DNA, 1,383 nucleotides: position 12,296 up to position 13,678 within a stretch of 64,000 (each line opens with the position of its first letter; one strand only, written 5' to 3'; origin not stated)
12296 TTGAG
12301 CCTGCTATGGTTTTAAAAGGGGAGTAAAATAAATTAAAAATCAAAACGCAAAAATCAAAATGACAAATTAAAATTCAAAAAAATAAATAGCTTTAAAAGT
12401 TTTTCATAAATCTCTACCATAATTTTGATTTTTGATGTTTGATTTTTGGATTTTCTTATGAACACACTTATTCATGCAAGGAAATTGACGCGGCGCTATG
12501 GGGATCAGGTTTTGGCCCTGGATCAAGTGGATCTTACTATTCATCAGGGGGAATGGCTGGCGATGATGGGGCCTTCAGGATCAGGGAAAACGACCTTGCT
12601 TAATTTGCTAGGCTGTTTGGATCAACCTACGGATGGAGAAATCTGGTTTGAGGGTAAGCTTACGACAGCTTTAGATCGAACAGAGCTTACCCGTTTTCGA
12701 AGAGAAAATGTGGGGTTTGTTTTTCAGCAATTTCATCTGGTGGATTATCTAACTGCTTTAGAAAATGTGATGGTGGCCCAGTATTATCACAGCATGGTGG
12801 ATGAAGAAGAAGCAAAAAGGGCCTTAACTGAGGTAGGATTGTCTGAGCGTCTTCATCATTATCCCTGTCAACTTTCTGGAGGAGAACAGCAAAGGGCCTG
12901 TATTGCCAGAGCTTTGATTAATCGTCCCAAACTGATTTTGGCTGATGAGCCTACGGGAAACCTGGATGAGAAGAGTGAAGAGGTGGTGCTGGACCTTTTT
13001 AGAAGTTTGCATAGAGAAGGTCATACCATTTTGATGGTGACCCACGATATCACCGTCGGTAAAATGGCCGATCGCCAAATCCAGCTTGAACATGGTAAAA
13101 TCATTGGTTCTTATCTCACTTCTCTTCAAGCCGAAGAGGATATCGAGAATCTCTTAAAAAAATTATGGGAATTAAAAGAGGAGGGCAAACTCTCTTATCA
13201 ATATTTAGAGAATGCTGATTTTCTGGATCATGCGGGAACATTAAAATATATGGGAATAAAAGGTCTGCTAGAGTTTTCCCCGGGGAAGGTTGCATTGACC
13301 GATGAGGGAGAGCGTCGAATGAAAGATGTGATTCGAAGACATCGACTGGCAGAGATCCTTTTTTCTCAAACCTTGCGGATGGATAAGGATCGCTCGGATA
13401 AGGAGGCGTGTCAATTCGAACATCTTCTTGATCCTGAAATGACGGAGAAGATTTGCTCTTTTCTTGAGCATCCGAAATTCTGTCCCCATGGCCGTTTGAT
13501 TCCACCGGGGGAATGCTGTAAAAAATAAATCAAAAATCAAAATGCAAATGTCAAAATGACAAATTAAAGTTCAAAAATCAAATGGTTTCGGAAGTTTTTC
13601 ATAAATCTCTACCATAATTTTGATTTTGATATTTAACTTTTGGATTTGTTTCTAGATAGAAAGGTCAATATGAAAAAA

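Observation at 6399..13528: Fur-linked iron-uptake locus: FTR1 permease with FtsX/MacB-type ABC partner, no P19, heavily fused components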

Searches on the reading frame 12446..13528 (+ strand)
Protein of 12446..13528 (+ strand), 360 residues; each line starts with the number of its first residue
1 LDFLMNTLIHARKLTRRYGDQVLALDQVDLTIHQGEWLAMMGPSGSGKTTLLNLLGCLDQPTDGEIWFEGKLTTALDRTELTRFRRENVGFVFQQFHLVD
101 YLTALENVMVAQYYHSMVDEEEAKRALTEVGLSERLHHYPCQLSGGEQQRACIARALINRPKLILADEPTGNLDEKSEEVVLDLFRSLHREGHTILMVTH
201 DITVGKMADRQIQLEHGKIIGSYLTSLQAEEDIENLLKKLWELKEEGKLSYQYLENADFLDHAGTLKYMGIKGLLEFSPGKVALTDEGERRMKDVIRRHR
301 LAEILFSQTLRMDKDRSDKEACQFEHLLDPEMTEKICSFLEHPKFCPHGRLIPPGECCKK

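Call 3: search_protein_families(library=pfam, proteins=[window:12446-13528:+], max_evalue=0.1)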
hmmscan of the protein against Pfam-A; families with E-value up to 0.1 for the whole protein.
window:12446-13528:+ (360 aa): 10 families
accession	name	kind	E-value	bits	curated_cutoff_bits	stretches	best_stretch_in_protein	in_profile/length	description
PF00005.33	ABC_tran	-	1.7e-35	123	25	1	25-170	1-136/137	ABC transporter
PF02742.21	Fe_dep_repr_C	-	3.9e-24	84.9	27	1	285-353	1-69/70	Iron dependent repressor, metal binding and dimerisation domain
PF13304.12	AAA_21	-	7.9e-05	23.3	27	0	40-64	4-41/304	AAA domain, putative AbiEii toxin, Type IV TA system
PF13555.12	AAA_29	-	0.0066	16.6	27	1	26-52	13-39/61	P-loop containing region of AAA domain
PF02463.25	SMC_N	-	0.0081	16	40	0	120-215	120-212/220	RecF/RecN/SMC N terminal domain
PF03193.22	RsgA_GTPase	-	0.0095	16.2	30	1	32-56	104-127/174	RsgA GTPase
PF13191.12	AAA_16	-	0.019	15.9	32.6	1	36-193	25-132/167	AAA ATPase domain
PF00006.31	ATP-synt_ab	-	0.028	14.5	29.5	0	189-249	101-162/213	ATP synthase alpha/beta family, nucleotide-binding domain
PF13238.12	AAA_18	-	0.044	14.7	29.4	0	41-57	4-20/128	AAA domain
PF13401.12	AAA_22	-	0.061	14.1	27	0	38-56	8-26/130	AAA domain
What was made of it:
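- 12446..13528 (+): ABC ATPase, the FetD orthologue (NBD at nt 12446-13117), fused to a DtxR-type module (nt 13118-13525). The true start is probably the ATG at 12458. Pfam ABC_tran 1.7e-35 plus Fe_dep_repr_C 3.9e-24 (call 3).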

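Call 4: search_protein_families(library=ncbifam, proteins=[window:12446-13528:+], max_evalue=0.1)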
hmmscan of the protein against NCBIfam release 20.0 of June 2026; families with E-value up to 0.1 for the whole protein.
window:12446-13528:+ (360 aa): 197 families (the best 25 are shown)
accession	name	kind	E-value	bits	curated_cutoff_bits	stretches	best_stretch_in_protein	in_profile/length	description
NF007826.0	PRK10535.1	equivalog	6.5e-63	213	966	1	5-222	1-224/648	macrolide ABC transporter ATP-binding protein/permease MacB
TIGR02211.1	LolD_lipo_ex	equivalog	6.7e-63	212.1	307.75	1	9-219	2-219/221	lipoprotein-releasing ABC transporter ATP-binding protein LolD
TIGR03608.1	L_ocin_972_ABC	subfamily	3.3e-61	206.4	254.85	1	14-214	4-206/206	putative bacteriocin export ABC transporter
TIGR02673.1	FtsE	equivalog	4.8e-61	206.1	264.85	1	9-218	2-214/214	cell division ATP-binding protein FtsE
TIGR02982.1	heterocyst_DevA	subfamily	5.1e-58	196.2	295.8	1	24-219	20-219/220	ABC exporter ATP-binding subunit, DevA family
NF038007.1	ABC_ATP_DarD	equivalog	3.9e-55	186.7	375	1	10-219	6-218/218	darobactin export ABC transporter ATP-binding protein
NF008639.0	PRK11629.1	equivalog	1.7e-54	184.7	360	1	7-220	5-225/234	lipoprotein-releasing ABC transporter ATP-binding protein LolD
NF007879.0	PRK10584.1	equivalog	5.4e-53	180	336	1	17-219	18-224/228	putative ABC transporter ATP-binding protein YbbA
NF007027.0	PRK09493.1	equivalog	6.8e-52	176.2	379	1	9-220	2-215/240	glutamine ABC transporter ATP-binding protein GlnQ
TIGR02315.1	ABC_phnC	equivalog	1.3e-49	168.8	266.1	1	9-231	2-236/243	phosphonate ABC transporter ATP-binding protein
NF040933.2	ABC_arch_GlcV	equivalog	1.5e-45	155.6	450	1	12-219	6-220/357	glucose ABC transporter ATP-binding protein GlcV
NF008428.0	PRK11264.1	equivalog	2.4e-45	154.7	406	1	8-221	3-224/250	L-cystine ABC transporter ATP-binding protein TcyN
TIGR01186.1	proV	subfamily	1.1e-44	153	326.6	1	23-220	7-209/363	betaine/proline/choline family ABC transporter ATP-binding protein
TIGR03265.1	PhnT2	equivalog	1.3e-43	149.6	457.7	1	8-219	4-213/353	putative 2-aminoethylphosphonate ABC transporter ATP-binding protein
TIGR00968.1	3a0106s01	subfamily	9.8e-43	146.4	342.75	1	12-220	4-210/237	sulfate ABC transporter ATP-binding protein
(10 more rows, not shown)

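Call 13: search_solved_structures(query=window:12446-13528:+, max_evalue=0.00001, show_alignments=0)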
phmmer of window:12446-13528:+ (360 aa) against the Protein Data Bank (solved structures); distinct sequences matched with E-value up to 0.00001: 596 (the best 60 are shown).
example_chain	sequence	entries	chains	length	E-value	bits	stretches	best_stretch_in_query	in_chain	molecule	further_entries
1f3o_A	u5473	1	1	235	1.4e-59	205.4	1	15-219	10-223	HYPOTHETICAL ABC TRANSPORTER ATP-BINDING PROTEIN MJ0796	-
1l2t_A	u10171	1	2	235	3.6e-59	204.1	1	15-219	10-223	Hypothetical ABC transporter ATP-binding protein MJ0796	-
3tif_A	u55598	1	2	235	5e-58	200.3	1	15-219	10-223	Uncharacterized ABC transporter ATP-binding protein MJ0796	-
5xu1_A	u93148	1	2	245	1.5e-55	192.2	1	6-224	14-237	ABC transporter ATP-binding protein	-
5lil_A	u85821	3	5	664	6.8e-53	183.4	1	8-222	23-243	Macrolide export ATP-binding/permease protein MacB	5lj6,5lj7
5lj9_A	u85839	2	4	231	1.9e-52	181.9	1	8-220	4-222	Macrolide export ATP-binding/permease protein MacB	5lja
5gko_A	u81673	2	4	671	5.3e-52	180.5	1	19-222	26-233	Macrolide export ATP-binding/permease protein MacB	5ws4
5nik_J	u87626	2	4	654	1.9e-51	178.7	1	9-221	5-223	Macrolide export ATP-binding/permease protein MacB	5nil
2pcj_A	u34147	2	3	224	3e-49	171.5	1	25-222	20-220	Lipoprotein-releasing system ATP-binding protein lolD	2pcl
8wd9_D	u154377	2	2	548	2.3e-47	165.3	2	13-222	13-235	Probable dipeptide-transport ATP-binding protein ABC transporter DppD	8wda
7arh_F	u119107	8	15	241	2.4e-47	165.2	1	8-222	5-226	Lipoprotein-releasing system ATP-binding protein LolD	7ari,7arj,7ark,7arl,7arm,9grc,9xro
9rlc_D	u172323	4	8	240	2.5e-47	165.1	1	8-222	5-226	Lipoprotein-releasing system ATP-binding protein LolD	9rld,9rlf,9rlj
9rle_D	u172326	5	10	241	2.5e-47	165.1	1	8-222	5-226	Lipoprotein-releasing system ATP-binding protein LolD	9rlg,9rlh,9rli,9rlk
7v8l_D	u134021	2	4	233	3e-47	164.9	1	8-221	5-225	Lipoprotein-releasing system ATP-binding protein LolD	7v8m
7mdy_D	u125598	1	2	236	4.4e-47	164.3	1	10-221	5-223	Lipoprotein-releasing system ATP-binding protein LolD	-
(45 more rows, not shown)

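Call 30: search_protein_representatives(protein=window:12446-13528:+)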
Query: 360 residues. Proteins with E-value up to 0.001 (for the whole library): 657015; up to 1e-10: 285121; up to 1e-30: 21515. The best 150 are listed.
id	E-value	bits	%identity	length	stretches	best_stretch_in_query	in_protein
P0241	1.9e-123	428.7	58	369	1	9-358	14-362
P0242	7.7e-108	377.4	51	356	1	9-359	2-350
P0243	4.3e-103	361.7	54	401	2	13-219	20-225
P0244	6.1e-103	361.2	44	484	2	4-220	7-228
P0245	5.3e-99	348.3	47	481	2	19-221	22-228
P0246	2.1e-97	343.0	45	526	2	18-219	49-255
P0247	2.8e-96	339.3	44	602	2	11-221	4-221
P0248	6.2e-92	325.0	41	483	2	14-238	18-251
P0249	2.8e-91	322.9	48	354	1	8-359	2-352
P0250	1.5e-87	310.6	50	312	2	132-360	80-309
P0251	1.2e-86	307.6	58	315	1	21-250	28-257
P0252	5.0e-86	305.6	41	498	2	19-219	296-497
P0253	8.6e-86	304.8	48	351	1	7-355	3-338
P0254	1.7e-85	303.8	63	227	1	9-220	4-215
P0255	1.9e-85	303.7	41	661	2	17-224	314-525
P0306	9.5e-66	238.9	42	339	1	13-354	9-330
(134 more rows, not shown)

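Call 32: find_encoding_contigs(protein=P0242, flank=10000, max_places=2)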
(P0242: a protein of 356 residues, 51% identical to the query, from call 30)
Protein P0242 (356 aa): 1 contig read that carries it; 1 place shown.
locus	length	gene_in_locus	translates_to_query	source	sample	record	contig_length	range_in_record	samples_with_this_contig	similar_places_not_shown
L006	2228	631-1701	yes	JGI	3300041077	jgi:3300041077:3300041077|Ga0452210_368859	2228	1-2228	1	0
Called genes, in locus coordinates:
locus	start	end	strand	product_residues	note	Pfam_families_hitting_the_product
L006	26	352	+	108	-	PF02687:FtsX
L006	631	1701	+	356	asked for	PF00005:ABC_tran, PF02742:Fe_dep_repr_C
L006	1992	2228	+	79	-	?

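Call 33: find_encoding_contigs(protein=P0249, flank=10000, max_places=2)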
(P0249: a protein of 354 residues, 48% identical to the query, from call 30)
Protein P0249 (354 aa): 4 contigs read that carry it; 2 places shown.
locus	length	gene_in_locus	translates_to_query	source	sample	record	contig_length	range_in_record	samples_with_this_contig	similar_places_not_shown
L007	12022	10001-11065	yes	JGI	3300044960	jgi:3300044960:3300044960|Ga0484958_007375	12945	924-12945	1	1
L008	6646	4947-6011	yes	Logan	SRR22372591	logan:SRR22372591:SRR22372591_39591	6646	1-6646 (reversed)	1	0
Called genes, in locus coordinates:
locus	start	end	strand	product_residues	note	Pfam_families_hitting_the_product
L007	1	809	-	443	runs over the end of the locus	PF00206:Lyase_1, PF14698:ASL_C2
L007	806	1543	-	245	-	PF00753:Lactamase_B, PF16123:HAGH_C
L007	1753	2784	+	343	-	-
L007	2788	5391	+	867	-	PF00246:Peptidase_M14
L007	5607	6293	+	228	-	PF01325:Fe_dep_repress, PF01047:MarR (weak), PF12802:MarR_2 (faint), PF02742:Fe_dep_repr_C, PF04023:FeoA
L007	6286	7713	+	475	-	PF03239:FTR1, PF10080:FtrD-like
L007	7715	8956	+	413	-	PF12704:MacB_PCD, PF02687:FtsX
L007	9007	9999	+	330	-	PF02687:FtsX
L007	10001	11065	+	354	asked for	PF00005:ABC_tran, PF13191:AAA_16 (weak), PF13304:AAA_21 (weak), PF02742:Fe_dep_repr_C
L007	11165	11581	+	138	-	-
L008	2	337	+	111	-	?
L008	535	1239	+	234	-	PF01325:Fe_dep_repress, PF01047:MarR (weak), PF12802:MarR_2 (faint), PF02742:Fe_dep_repr_C, PF04023:FeoA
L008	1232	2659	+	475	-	PF03239:FTR1, PF10080:FtrD-like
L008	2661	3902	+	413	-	PF12704:MacB_PCD, PF02687:FtsX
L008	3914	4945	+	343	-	PF02687:FtsX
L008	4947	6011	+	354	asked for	PF00005:ABC_tran, PF13191:AAA_16 (weak), PF13304:AAA_21 (weak), PF02742:Fe_dep_repr_C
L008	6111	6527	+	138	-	-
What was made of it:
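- Loci with the fused module still carry a separate regulator: Fur here, and a canonical DtxR in L007/L008 (call 33). The loci keep a separate Fur or a canonical DtxR regulator (calls 3, 33).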

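Call 34: find_encoding_contigs(protein=P0241, flank=10000, max_places=2)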
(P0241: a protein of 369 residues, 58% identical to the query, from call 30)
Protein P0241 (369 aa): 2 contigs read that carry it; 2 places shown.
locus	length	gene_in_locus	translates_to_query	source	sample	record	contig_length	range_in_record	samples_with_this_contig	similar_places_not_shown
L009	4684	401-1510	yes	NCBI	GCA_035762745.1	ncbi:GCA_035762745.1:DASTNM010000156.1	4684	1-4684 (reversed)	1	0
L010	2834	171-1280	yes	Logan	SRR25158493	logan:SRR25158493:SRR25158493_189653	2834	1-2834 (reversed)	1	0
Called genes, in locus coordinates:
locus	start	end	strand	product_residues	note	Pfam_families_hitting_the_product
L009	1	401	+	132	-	PF02687:FtsX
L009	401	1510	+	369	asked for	PF00005:ABC_tran, PF02463:SMC_N (faint), PF02742:Fe_dep_repr_C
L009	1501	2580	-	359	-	PF00892:EamA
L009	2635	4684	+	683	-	PF00676:E1_dh, PF02779:Transket_pyr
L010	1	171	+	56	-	?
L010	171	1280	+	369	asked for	PF00005:ABC_tran, PF02463:SMC_N (faint), PF02742:Fe_dep_repr_C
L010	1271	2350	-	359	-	PF00892:EamA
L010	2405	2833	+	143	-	?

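Call 35: find_encoding_contigs(protein=P0253, flank=10000, max_places=2)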
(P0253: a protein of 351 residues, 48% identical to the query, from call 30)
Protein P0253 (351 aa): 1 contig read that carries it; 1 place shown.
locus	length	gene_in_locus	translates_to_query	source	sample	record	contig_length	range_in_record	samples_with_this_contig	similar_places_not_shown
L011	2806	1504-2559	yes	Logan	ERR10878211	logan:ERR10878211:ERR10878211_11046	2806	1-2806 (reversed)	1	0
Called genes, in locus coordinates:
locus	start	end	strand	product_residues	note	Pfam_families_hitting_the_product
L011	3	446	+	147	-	?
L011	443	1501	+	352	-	PF02687:FtsX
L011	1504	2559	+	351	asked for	PF00005:ABC_tran, PF13304:AAA_21 (faint), PF02742:Fe_dep_repr_C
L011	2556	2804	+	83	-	?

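Call 36: find_encoding_contigs(protein=P0306, flank=10000, max_places=2)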
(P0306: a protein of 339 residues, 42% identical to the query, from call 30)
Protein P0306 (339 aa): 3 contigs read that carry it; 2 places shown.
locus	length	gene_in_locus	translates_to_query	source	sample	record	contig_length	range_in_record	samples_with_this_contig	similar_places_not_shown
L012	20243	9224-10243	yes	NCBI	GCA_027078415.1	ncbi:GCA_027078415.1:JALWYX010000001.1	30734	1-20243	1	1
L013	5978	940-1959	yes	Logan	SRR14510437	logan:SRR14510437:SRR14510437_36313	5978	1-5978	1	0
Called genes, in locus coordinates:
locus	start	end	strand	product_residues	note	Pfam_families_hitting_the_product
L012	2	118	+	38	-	?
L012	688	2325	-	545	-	PF00118:Cpn60_TCP1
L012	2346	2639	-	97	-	PF00166:Cpn10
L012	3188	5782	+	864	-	PF26550:Tricorn_2nd (weak), PF26549:Tricorn_N (weak), PF20434:BD-FAE (faint), PF00326:Peptidase_S9, PF01738:DLH (weak), PF03781:FGE-sulfatase (weak)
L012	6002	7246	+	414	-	PF03239:FTR1, PF10080:FtrD-like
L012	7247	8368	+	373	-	-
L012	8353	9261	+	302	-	-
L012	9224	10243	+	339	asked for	PF00005:ABC_tran, PF02463:SMC_N (weak), PF13304:AAA_21 (faint)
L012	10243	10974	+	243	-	PF01209:Ubie_methyltran, PF13489:Methyltransf_23, PF13847:Methyltransf_31, PF08241:Methyltransf_11, PF08242:Methyltransf_12, PF13649:Methyltransf_25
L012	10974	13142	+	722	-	PF05378:Hydant_A_N, PF01968:Hydantoinase_A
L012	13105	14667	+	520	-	PF02538:Hydantoinase_B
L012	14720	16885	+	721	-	PF19313:DUF5916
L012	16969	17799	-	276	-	PF01972:SDH_protease, PF00574:CLP_protease (weak), PF25145:NfeD1b_N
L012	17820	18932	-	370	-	PF17820:PDZ_6 (faint), PF00089:Trypsin, PF13365:Trypsin_2, PF13180:PDZ_2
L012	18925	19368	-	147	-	PF00075:RNase_H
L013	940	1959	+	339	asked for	PF00005:ABC_tran, PF02463:SMC_N (weak), PF13304:AAA_21 (faint)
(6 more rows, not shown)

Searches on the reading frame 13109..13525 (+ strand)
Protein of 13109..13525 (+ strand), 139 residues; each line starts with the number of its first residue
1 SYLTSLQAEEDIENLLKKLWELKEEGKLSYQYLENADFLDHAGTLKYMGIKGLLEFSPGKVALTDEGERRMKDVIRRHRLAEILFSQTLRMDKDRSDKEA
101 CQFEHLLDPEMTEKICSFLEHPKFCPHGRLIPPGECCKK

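Call 12: find_homologous_proteins(query=window:13109-13525:+, max_evalue=0.001)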
Query seq(139 aa) (139 aa): 567 proteins with E <= 0.001 among 599 candidates; the best 120 are listed.
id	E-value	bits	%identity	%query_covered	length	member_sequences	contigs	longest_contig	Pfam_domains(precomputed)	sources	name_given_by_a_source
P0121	1.7e-29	121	44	99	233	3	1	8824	PF02742.22,PF04023.21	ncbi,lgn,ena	-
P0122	5.0e-29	119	44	99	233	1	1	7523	PF02742.22,PF04023.21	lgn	-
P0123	5.9e-29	119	44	95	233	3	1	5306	PF02742.22,PF04023.21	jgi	-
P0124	4.4e-28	116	42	97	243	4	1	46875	PF02742.22,PF04023.21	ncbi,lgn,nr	ncbi:MAG: metal-dependent transcriptional regulator [Candidatus Eremiobacteraeota bacterium]|nr:meta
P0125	6.5e-28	115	40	82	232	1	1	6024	PF02742.22,PF04023.21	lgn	-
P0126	7.3e-28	115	44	95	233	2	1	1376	PF02742.22,PF04023.21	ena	-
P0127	1.2e-27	115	42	91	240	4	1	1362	PF02742.22,PF04023.21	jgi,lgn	-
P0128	1.7e-27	114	43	91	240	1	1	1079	PF02742.22,PF04023.21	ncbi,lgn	-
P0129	3.6e-27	113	43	91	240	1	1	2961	PF02742.22,PF04023.21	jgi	jgi:DtxR family transcriptional regulator, Mn-dependent transcriptional regulator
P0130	5.4e-27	112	43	93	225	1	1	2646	PF02742.22,PF04023.21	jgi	jgi:DtxR family Mn-dependent transcriptional regulator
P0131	5.9e-27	112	44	91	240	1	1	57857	PF02742.22,PF04023.21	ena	-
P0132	6.1e-27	112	54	63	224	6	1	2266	PF02742.22,PF04023.21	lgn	-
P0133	7.1e-27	112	41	91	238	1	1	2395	PF02742.22,PF04023.21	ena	-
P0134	1.2e-26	111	41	94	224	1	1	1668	PF02742.22,PF04023.21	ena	-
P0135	1.3e-26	111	41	91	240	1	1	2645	PF02742.22,PF04023.21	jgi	jgi:DtxR family Mn-dependent transcriptional regulator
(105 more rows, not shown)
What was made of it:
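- DtxR relatives are mostly annotated as Mn-dependent (call 12).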

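Call 29: search_solved_structures(query=window:13109-13525:+, max_evalue=0.01, show_alignments=4)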
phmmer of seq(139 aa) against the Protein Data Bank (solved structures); distinct sequences matched with E-value up to 0.01: 26.
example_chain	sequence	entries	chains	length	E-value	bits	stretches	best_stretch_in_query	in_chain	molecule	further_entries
8pvt_A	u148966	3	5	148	1.6e-12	50.9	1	12-133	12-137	Iron dependent repressor, putative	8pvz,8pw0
2x4h_A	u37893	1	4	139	2.7e-10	43.7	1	47-132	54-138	HYPOTHETICAL PROTEIN SSO2273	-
7b24_A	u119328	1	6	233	1e-09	41.9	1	13-132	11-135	DtxR family iron (Metal) dependent repressor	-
7b25_A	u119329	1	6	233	1.1e-09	41.8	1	13-132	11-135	DtxR family iron (Metal) dependent repressor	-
7b1v_A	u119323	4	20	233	1.4e-09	41.5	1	13-132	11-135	DtxR family iron (Metal) dependent repressor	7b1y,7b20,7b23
1b1b_A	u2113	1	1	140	2.2e-09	40.8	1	12-132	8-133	PROTEIN (IRON DEPENDENT REGULATOR)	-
3hrs_A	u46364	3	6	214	2.7e-09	40.5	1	59-133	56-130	Metalloregulator ScaR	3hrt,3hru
5cvi_A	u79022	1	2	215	2.9e-09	40.4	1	54-133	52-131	SloR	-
2isy_A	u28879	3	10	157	3.2e-09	40.2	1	12-132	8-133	Iron-dependent repressor ideR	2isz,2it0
1fx7_A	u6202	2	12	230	8.3e-09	38.9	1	12-132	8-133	IRON-DEPENDENT REPRESSOR IDER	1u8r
4o5v_A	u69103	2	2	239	3e-08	37.1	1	56-135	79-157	Iron-dependent transcription repressor related protein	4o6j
1bi0_A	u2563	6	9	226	3.5e-08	36.9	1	13-132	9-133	DIPHTHERIA TOXIN REPRESSOR | DIPHTHERIA TOX REPRESSOR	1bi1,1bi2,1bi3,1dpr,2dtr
1c0w_A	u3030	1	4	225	3.6e-08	36.8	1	13-132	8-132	DIPHTHERIA TOXIN REPRESSOR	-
3glx_A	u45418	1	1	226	3.8e-08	36.8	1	13-132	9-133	Diphtheria toxin repressor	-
1fwz_A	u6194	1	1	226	2e-07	34.4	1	14-132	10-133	DIPHTHERIA TOXIN REPRESSOR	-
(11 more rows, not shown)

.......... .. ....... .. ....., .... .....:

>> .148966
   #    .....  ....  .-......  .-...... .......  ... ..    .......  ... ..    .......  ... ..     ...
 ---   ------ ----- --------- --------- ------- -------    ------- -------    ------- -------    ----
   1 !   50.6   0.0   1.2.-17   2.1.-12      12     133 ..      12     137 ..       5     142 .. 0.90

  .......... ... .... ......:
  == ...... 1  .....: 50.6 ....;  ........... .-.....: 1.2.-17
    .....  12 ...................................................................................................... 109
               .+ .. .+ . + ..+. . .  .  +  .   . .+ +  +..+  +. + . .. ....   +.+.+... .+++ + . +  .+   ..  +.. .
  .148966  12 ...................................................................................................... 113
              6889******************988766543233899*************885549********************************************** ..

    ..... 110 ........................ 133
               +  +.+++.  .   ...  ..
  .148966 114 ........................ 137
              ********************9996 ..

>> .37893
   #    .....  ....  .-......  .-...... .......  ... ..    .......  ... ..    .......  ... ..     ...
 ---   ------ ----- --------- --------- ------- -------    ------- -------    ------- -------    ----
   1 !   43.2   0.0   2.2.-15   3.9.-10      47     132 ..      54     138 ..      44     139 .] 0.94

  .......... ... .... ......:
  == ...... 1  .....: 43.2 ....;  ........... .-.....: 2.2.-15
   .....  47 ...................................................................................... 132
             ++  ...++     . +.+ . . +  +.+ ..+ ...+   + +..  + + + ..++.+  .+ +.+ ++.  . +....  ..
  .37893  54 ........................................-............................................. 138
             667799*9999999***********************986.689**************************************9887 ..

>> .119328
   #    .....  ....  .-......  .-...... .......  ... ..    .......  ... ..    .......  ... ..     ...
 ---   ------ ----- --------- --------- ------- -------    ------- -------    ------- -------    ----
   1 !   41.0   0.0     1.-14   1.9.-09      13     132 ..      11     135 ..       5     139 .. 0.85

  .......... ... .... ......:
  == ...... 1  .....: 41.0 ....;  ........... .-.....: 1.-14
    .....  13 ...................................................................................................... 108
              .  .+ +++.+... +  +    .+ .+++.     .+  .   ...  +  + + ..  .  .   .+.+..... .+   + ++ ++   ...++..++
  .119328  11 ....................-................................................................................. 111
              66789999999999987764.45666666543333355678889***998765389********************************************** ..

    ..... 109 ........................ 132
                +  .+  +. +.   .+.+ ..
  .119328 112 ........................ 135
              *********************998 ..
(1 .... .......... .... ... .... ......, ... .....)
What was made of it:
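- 12446..13528 (+): The module matches IdeR/DtxR structures at E 1e-12 to 1e-9 (call 29).
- The module spans the whole winged-helix plus dimerisation region (aa 12-133 of the module align with IdeR, call 29).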
